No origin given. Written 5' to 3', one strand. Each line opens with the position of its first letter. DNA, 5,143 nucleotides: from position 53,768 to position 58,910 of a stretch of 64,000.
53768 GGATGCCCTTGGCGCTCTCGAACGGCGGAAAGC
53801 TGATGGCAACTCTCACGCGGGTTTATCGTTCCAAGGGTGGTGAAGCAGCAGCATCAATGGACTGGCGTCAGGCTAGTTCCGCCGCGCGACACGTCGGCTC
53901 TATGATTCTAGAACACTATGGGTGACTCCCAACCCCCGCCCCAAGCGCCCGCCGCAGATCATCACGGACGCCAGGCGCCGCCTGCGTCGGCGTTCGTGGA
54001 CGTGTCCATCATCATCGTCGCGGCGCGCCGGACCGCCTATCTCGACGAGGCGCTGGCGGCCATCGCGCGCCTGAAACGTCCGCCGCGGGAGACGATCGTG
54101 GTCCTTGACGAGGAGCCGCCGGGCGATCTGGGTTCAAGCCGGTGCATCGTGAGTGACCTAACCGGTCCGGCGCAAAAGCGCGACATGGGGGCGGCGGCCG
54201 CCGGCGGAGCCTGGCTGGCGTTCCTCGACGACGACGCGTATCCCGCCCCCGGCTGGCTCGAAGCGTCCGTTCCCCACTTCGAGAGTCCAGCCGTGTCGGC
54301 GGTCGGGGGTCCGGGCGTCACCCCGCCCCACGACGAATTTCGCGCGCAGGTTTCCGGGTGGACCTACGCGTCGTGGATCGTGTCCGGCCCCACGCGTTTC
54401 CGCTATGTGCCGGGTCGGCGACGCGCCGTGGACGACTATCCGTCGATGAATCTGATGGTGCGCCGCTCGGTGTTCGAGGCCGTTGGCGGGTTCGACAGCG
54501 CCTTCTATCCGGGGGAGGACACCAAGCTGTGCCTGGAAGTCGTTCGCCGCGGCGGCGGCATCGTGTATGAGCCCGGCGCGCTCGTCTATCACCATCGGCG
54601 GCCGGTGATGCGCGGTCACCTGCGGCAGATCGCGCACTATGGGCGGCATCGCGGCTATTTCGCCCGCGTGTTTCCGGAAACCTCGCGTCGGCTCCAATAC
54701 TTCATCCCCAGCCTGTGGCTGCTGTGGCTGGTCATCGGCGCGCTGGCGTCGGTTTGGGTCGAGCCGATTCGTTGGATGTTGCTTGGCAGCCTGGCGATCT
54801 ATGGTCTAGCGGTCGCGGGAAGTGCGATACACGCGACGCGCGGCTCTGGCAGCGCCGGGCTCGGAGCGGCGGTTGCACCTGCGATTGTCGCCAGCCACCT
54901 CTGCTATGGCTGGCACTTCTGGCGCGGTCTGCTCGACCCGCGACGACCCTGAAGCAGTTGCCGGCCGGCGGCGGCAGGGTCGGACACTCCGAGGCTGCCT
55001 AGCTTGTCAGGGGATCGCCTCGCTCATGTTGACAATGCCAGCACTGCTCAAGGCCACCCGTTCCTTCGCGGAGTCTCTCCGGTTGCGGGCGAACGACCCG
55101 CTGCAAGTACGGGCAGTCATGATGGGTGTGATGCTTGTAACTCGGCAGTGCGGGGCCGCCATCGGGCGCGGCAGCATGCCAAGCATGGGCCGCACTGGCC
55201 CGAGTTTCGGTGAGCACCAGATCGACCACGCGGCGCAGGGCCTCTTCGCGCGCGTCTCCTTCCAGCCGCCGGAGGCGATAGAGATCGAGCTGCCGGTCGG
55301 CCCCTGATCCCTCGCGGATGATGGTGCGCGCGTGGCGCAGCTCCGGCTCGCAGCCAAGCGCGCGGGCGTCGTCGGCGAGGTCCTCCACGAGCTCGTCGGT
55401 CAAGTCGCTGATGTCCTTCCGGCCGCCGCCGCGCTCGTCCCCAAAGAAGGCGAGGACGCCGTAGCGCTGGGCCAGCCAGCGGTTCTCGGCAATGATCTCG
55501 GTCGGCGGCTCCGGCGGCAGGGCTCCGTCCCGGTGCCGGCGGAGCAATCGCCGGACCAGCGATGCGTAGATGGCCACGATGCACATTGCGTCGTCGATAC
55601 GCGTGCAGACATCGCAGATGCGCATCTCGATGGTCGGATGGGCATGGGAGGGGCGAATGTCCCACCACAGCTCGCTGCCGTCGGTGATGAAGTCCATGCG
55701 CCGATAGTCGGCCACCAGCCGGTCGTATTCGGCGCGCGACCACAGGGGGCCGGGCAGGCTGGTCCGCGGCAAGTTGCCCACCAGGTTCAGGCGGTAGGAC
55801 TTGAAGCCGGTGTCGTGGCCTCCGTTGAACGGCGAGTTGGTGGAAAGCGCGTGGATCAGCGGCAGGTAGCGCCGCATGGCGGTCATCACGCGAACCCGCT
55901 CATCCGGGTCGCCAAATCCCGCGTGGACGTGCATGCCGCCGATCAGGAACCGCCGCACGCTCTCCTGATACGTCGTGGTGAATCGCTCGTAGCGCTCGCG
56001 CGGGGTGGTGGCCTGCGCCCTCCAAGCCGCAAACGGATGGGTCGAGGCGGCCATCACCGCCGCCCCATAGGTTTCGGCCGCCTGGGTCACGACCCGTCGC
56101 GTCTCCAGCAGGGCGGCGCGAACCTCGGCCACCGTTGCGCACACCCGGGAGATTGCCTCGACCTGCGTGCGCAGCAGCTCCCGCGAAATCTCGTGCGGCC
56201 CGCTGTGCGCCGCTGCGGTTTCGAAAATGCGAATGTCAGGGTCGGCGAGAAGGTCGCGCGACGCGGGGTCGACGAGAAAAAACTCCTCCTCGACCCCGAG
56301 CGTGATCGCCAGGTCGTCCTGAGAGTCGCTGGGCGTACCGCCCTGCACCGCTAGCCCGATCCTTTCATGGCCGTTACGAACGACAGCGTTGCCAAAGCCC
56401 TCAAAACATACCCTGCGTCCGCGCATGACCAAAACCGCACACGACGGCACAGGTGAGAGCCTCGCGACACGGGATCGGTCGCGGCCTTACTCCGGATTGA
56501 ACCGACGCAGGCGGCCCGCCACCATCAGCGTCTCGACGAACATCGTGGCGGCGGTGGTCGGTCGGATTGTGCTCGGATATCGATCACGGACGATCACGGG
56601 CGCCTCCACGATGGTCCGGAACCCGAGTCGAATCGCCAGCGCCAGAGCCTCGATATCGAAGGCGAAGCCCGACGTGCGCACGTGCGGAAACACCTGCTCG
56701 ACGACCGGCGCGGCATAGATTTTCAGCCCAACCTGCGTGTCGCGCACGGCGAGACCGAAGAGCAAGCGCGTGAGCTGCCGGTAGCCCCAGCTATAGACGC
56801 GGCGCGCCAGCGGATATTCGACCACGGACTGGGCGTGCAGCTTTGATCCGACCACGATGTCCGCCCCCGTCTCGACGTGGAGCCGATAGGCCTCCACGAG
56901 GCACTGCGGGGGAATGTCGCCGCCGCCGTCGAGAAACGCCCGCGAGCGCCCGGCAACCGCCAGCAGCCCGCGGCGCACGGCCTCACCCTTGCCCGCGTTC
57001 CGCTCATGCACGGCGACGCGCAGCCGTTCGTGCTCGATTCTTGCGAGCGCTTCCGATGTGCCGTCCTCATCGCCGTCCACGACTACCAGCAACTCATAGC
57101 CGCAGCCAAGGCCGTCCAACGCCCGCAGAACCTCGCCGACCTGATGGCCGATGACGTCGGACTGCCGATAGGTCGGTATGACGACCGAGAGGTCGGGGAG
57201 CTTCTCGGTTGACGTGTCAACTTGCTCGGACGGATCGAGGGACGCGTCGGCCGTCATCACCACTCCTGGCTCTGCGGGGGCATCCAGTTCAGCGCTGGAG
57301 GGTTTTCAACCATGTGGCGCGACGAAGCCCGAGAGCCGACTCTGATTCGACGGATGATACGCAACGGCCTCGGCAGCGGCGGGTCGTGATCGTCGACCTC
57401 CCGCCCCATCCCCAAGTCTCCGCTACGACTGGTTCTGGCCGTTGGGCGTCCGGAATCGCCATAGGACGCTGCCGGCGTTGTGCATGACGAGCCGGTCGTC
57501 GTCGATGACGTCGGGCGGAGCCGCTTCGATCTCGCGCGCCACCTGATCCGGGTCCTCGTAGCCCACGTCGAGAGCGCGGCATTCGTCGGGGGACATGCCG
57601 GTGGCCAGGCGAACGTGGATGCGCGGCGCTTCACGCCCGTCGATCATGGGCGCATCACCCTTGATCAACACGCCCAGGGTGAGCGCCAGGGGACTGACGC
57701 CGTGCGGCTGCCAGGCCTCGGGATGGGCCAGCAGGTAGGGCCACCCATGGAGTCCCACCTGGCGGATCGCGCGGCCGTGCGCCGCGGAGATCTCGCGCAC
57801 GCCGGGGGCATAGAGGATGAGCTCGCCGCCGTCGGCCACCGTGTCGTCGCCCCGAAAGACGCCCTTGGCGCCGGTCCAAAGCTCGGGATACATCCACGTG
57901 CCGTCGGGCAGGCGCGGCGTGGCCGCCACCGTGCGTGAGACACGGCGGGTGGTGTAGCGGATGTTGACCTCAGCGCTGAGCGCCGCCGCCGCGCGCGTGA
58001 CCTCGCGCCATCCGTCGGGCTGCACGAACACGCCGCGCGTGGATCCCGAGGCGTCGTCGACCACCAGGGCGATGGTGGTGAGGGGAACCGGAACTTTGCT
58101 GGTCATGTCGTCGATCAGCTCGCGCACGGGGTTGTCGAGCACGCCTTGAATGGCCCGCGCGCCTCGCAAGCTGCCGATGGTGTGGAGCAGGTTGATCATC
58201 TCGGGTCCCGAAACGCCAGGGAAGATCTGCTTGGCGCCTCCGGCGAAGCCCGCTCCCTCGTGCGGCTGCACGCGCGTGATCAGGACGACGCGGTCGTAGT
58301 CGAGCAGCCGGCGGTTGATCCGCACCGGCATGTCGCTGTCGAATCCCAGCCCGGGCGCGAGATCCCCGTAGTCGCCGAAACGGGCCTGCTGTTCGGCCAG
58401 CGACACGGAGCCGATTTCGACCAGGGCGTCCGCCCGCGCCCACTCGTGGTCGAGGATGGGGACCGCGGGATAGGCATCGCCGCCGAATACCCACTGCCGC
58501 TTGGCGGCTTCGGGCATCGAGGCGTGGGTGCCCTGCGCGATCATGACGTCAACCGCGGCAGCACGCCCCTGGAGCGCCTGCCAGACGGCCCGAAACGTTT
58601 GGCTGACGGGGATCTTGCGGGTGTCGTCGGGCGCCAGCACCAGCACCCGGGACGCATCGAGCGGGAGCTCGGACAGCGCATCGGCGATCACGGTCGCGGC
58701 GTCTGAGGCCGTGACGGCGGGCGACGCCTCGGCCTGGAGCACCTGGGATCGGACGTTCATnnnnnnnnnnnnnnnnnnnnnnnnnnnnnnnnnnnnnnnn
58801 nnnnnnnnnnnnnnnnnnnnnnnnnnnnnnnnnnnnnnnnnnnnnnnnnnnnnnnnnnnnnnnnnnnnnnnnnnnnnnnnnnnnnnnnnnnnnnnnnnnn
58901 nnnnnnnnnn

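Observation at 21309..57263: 36-kb cell-envelope glycan assembly island built around six paralogous GT-C-like polytopic membrane proteins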

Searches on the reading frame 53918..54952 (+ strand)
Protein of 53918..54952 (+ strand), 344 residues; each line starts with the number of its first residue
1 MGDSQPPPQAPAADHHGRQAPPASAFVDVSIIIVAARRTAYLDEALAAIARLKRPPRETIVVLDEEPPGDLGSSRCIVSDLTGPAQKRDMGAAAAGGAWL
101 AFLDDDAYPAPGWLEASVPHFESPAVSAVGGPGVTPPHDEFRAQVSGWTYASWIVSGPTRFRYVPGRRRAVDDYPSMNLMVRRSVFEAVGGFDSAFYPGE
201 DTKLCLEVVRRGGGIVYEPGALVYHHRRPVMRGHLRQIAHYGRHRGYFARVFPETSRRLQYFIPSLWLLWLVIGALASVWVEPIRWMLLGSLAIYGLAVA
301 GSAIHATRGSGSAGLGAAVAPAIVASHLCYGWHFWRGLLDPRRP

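Call 6: search_protein_families(library=pfam, proteins=[window:53918-54952:+], max_evalue=0.01)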
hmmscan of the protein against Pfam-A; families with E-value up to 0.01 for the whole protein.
window:53918-54952:+ (344 aa): 4 families
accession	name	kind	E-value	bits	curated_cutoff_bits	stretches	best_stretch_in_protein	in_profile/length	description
PF13641.12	Glyco_tranf_2_3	-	1.6e-15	58.2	27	1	29-229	3-215/230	Glycosyltransferase like family 2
PF00535.33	Glycos_transf_2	-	2.6e-13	50.7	23.3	1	30-189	1-167/168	Glycosyl transferase family 2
PF13632.12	Glyco_trans_2_3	-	3.7e-11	43.7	27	1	99-295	1-195/198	Glycosyl transferase family group 2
PF10111.15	Glyco_tranf_2_2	-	0.0022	18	27.3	0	176-247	165-231/276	Glycosyltransferase like family 2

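Call 62: search_protein_families(library=ncbifam, proteins=[window:53918-54952:+], max_evalue=0.00001)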
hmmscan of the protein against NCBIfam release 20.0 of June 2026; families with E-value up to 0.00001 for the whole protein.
window:53918-54952:+ (344 aa): 4 families
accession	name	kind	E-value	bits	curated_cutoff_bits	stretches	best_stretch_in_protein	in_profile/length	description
TIGR03965.1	mycofact_glyco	equivalog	2.5e-37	128.8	280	1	23-334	71-383/467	mycofactocin biosynthesis glycosyltransferase MftF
NF041875.1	EPS_EpsD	equivalog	5.2e-18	65.5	370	1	75-257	58-239/325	exopolysaccharide biosynthesis glycosyltransferase EpsD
NF041394.1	GtaseAglG_Halo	equivalog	5.2e-10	39.1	440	1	83-251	69-240/304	glucosyl-dolichyl phosphate glucuronosyltransferase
TIGR04283.1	glyco_like_mftF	equivalog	2.2e-09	37.2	182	1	29-247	1-207/221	TIGR04283 family arsenosugar biosynthesis glycosyltransferase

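Call 99: search_solved_structures(query=window:53918-54952:+, max_evalue=0.01)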
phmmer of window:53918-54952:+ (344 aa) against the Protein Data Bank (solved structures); distinct sequences matched with E-value up to 0.01: 1.
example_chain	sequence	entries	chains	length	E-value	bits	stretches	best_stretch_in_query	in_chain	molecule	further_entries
9jma_A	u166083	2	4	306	0.00043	22.6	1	79-230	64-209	GalNAc(5)-diNAcBac-PP-undecaprenol beta-1,3-glucosyltransferase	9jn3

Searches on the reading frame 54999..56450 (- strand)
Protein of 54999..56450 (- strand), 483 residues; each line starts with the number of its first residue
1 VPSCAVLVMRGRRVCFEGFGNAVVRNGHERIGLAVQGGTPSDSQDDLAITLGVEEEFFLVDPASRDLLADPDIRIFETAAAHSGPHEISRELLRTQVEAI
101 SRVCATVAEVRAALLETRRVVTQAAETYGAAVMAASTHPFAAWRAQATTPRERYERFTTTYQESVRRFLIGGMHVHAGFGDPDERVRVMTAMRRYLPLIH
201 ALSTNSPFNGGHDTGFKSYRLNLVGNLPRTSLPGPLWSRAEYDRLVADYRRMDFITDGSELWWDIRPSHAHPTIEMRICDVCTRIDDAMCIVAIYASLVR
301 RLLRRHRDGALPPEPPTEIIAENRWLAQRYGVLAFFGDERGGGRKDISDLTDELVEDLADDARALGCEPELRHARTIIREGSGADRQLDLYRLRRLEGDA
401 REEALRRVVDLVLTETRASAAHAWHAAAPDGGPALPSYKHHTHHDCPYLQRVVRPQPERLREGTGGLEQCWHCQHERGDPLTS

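Call 6: search_protein_families(library=pfam, proteins=[window:54999-56450:-], max_evalue=0.01)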
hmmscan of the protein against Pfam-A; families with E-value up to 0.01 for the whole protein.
window:54999-56450:- (483 aa): 1 family
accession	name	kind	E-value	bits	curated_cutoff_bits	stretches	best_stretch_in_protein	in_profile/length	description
PF04107.18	GCS2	-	1.8e-51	175.7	21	1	51-290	1-250/291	Glutamate-cysteine ligase family 2(GCS2)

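Call 62: search_protein_families(library=ncbifam, proteins=[window:54999-56450:-], max_evalue=0.00001)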
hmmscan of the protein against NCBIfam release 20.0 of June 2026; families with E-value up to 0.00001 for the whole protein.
window:54999-56450:- (483 aa): 9 families
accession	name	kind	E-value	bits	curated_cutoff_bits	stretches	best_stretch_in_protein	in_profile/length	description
NF010039.0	PRK13515.1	equivalog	3.1e-119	398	371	1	45-420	6-373/378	carboxylate-amine ligase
TIGR02050.1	gshA_cyan_rel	subfamily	8.4e-85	284.6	176.4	1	50-333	1-283/287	YbdK family carboxylate-amine ligase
NF010043.0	PRK13517.1-3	equivalog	1.3e-82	277.7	409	1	49-420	11-376/381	glutamate--cysteine ligase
NF010041.0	PRK13517.1-1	subfamily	9.8e-75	252.1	332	1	49-417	5-365/368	glutamate--cysteine ligase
NF010042.0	PRK13517.1-2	equivalog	2.8e-66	223.9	427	1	49-418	11-372/376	glutamate--cysteine ligase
NF010044.0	PRK13517.1-4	equivalog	1.6e-64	218.3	437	1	49-415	14-369/372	glutamate--cysteine ligase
NF010040.1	PRK13516.1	equivalog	2.2e-53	181.7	425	1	48-385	9-343/369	YbdK family carboxylate-amine ligase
NF010045.0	PRK13518.1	equivalog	1e-52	179.3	395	1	46-387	10-339/360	glutamate--cysteine ligase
TIGR02048.1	gshA_cyano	equivalog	3.3e-14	52.6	249.05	1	144-393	93-345/376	glutamate--cysteine ligase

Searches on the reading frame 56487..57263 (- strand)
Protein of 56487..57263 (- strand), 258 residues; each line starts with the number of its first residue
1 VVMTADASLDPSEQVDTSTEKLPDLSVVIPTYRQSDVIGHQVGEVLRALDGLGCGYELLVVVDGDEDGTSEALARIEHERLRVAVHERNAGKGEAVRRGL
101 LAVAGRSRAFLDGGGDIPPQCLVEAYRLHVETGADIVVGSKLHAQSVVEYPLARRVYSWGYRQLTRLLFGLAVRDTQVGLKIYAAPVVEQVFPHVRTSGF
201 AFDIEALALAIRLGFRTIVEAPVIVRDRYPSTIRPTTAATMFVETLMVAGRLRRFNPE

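Call 6: search_protein_families(library=pfam, proteins=[window:56487-57263:-], max_evalue=0.01)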
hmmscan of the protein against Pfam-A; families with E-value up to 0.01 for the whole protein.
window:56487-57263:- (258 aa): 2 families
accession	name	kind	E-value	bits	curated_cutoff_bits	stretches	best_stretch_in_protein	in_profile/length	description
PF00535.33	Glycos_transf_2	-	3.5e-14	53.5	23.3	1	26-167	1-143/168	Glycosyl transferase family 2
PF13641.12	Glyco_tranf_2_3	-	7.7e-09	36.3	27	1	23-232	1-216/230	Glycosyltransferase like family 2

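Call 62: search_protein_families(library=ncbifam, proteins=[window:56487-57263:-], max_evalue=0.00001)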
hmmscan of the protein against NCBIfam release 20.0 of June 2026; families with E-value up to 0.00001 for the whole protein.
window:56487-57263:- (258 aa): 10 families
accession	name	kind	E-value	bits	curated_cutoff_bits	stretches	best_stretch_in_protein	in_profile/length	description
NF041875.1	EPS_EpsD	equivalog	1.4e-11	44.4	370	1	25-158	1-133/325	exopolysaccharide biosynthesis glycosyltransferase EpsD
NF041391.1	DPhHxTase_Halo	equivalog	1e-10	41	375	1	41-229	9-187/213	dolichyl-phosphate hexose transferase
TIGR03937.1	PgaC_IcaA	equivalog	1.7e-08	33.9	422.3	1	12-112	34-133/407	poly-beta-1,6-N-acetyl-D-glucosamine synthase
NF058614.1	PPMAGASynPpgS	equivalog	2.7e-08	33.5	370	1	24-224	1-195/226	polyprenyl-phospho-N-acetylgalactosaminyl synthase PpgS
NF047588.1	GlcsyltransPgfSStrep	equivalog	4.2e-08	32.8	500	1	25-159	3-140/308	glycosyltransferase PgfS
NF007986.1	PRK10714.1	equivalog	4.7e-07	29.1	529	1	20-194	3-175/316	undecaprenyl-phosphate 4-deoxy-4-formamido-L-arabinose transferase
NF047683.1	TeichurnBiosyTuaG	equivalog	7.7e-07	29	400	1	21-114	4-96/252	teichuronic acid biosynthesis protein TuaG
TIGR04182.1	glyco_TIGR04182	equivalog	9.2e-07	28.5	325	1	24-229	1-194/293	S-layer glycoprotein N-glycosyltransferase AglJ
NF010496.0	PRK13915.1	equivalog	4e-06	26.1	262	1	24-113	32-125/307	glucosyl-3-phosphoglycerate synthase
TIGR03965.1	mycofact_glyco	equivalog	8.1e-06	25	280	0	16-113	67-163/467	mycofactocin biosynthesis glycosyltransferase MftF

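Call 63: search_solved_structures(query=window:56487-57263:-, max_evalue=0.001)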
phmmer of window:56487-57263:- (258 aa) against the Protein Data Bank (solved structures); distinct sequences matched with E-value up to 0.001: 8.
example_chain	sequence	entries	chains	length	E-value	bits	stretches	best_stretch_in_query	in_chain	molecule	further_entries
5mlz_A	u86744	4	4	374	1.5e-09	41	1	23-224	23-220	Dolichol monophosphate mannose synthase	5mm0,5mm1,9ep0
9bhc_C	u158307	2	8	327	2.8e-07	33.5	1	23-193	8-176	Undecaprenyl-phosphate 4-deoxy-4-formamido-L-arabinose transferase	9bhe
8vxh_A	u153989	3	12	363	3.4e-07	33.3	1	23-193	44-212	Undecaprenyl-phosphate 4-deoxy-4-formamido-L-arabinose transferase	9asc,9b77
5eke_A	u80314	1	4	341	5.7e-07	32.5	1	22-142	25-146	Uncharacterized glycosyltransferase sll0501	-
5ekp_C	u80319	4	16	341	5.7e-07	32.5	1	22-142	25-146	Uncharacterized glycosyltransferase sll0501 | Glycosyltransferase sll0501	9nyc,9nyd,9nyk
9nye_A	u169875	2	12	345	5.8e-07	32.5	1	22-142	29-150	Glycosyltransferase sll0501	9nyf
9hwj_A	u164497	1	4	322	1.9e-06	30.8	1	24-191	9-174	Undecaprenyl-phosphate 4-deoxy-4-formamido-L-arabinose transferase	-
5hea_A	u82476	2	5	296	0.00023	24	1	25-138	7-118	Putative glycosyltransferase (GalT1)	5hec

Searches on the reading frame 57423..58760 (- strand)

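Call 6: search_protein_families(library=pfam, proteins=[window:57423-58760:-], max_evalue=0.01)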
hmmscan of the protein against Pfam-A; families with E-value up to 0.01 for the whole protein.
window:57423-58760:- (445 aa): 1 family
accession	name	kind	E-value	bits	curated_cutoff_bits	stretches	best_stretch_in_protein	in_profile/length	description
PF09861.14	Lar_N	-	2.4e-22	79.6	23.3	2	142-197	141-195/204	Lactate racemase N-terminal domain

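Call 62: search_protein_families(library=ncbifam, proteins=[window:57423-58760:-], max_evalue=0.00001)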
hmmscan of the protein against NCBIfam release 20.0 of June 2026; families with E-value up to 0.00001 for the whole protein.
window:57423-58760:- (445 aa): 5 families
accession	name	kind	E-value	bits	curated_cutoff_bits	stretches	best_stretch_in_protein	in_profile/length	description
NF052594.1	NPN_18_hexonate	equivalog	5.6e-43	147.2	500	1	16-407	5-376/411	nickel-dependent putative hexonate epimerase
NF052593.1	NPN_racem_MAR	equivalog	6e-24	84.4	500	2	142-318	144-312/415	nickel-dependent malate racemase, LarAH6 family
NF033504.2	Ni_dep_LarA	equivalog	5.7e-18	64.8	460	2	141-223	146-229/422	nickel-dependent lactate racemase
NF052595.1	NPN_LarAH5_MAR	equivalog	1.8e-17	63.4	462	1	143-318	145-311/415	nickel-dependent malate racemase, LarAH5 family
NF052525.1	NPN_LarAH10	equivalog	3e-16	59.1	540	1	143-195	149-201/426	NPN-dependent 2-hydroxyacid racemase, LarAH10 family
